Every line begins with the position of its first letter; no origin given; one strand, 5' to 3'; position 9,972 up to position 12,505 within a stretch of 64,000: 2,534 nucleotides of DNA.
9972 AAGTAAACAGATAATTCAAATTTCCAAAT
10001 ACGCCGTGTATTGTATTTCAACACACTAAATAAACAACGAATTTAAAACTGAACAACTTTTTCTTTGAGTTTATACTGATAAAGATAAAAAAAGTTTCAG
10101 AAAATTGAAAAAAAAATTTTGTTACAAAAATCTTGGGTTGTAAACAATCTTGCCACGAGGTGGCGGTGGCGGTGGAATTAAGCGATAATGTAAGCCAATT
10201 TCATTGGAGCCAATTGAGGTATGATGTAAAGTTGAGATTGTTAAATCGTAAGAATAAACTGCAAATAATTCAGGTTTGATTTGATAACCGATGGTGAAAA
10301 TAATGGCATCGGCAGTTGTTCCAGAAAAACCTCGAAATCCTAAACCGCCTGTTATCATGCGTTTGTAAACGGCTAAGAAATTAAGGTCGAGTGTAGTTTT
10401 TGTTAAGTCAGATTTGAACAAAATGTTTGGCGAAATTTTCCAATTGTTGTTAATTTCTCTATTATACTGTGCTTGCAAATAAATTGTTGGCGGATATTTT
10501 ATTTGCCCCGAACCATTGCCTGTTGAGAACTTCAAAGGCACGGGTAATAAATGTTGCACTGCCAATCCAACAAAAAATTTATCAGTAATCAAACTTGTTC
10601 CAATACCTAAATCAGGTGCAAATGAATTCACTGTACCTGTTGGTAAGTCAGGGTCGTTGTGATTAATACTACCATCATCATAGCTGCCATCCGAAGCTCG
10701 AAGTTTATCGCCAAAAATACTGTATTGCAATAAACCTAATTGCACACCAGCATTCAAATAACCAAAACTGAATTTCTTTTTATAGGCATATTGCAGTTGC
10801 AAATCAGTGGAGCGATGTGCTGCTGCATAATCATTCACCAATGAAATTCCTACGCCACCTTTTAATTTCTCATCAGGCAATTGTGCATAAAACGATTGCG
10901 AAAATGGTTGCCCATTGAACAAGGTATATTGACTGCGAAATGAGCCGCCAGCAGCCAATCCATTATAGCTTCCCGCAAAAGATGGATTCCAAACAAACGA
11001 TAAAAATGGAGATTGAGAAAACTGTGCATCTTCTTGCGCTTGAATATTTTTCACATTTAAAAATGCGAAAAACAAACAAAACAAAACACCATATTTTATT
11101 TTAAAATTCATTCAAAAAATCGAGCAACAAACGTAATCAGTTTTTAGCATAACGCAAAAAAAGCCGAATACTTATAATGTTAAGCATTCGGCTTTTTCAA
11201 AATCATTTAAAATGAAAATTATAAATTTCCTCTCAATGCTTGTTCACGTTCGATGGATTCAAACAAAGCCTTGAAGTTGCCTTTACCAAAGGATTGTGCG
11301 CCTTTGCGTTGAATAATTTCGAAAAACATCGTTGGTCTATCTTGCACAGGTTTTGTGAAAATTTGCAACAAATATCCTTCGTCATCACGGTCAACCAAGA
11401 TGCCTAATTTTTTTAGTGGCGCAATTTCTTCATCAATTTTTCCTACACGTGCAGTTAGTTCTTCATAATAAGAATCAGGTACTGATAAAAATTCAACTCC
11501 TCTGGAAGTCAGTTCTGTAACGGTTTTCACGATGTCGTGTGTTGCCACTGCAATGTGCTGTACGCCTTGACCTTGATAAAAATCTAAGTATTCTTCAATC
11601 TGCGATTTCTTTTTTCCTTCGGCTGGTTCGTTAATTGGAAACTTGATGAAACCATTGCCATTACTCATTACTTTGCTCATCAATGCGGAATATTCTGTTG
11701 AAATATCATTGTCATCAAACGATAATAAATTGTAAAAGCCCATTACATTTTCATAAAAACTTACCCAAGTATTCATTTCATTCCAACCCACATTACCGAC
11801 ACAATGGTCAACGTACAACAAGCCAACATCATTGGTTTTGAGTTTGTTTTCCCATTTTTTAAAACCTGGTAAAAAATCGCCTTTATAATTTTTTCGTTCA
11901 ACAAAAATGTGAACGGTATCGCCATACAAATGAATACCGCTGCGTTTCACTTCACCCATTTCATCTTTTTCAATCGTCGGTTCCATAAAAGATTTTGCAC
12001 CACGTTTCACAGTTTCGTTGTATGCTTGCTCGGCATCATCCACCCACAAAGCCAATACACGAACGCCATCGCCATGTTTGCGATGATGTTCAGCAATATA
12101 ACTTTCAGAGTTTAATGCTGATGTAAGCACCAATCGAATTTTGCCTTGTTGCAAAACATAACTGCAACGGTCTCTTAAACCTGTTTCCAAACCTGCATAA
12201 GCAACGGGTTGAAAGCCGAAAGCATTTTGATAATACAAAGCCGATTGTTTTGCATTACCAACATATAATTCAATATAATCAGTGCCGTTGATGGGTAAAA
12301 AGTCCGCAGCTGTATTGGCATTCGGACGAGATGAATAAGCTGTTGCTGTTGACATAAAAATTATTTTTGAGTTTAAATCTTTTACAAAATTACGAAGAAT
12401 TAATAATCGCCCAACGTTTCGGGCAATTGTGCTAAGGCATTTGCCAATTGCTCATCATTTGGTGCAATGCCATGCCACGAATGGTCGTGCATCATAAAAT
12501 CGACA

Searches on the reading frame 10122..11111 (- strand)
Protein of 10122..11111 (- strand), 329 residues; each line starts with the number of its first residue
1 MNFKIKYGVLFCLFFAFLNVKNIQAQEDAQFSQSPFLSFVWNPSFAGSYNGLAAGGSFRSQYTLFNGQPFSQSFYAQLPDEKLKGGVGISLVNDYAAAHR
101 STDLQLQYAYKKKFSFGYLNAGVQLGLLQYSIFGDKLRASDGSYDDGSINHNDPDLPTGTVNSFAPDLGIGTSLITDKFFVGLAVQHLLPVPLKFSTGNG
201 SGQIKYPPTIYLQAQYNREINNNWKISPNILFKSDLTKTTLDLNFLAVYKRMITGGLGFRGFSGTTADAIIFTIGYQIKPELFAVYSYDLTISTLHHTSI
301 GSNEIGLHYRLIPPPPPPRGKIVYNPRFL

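Call 65: search_protein_families(library=ncbifam, max_evalue=0.00001, proteins=[window:10122-11111:-])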
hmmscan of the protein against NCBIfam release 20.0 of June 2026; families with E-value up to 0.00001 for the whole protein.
window:10122-11111:- (329 aa): 1 family
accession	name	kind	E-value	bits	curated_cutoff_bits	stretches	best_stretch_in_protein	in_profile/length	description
TIGR03519.1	T9SS_PorP_fam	subfamily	3.1e-59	200.8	90.55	1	8-310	5-291/292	PorP/SprF family type IX secretion system membrane protein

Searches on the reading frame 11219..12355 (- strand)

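Call 65: search_protein_families(library=ncbifam, max_evalue=0.00001, proteins=[window:11219-12355:-])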
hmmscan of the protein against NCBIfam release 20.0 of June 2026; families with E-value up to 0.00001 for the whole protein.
window:11219-12355:- (378 aa): 3 families
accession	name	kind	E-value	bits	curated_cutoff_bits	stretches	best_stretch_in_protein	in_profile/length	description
TIGR01263.1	4HPPD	equivalog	3.2e-137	457.7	277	1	24-378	2-353/353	4-hydroxyphenylpyruvate dioxygenase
NF042435.1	DhshikDhtase_QuiC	equivalog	2.8e-31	108.7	1200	1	20-360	292-615/635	3-dehydroshikimate dehydratase QuiC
TIGR03081.1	metmalonyl_epim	equivalog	1.3e-13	51.7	114.95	0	191-291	9-100/129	methylmalonyl-CoA epimerase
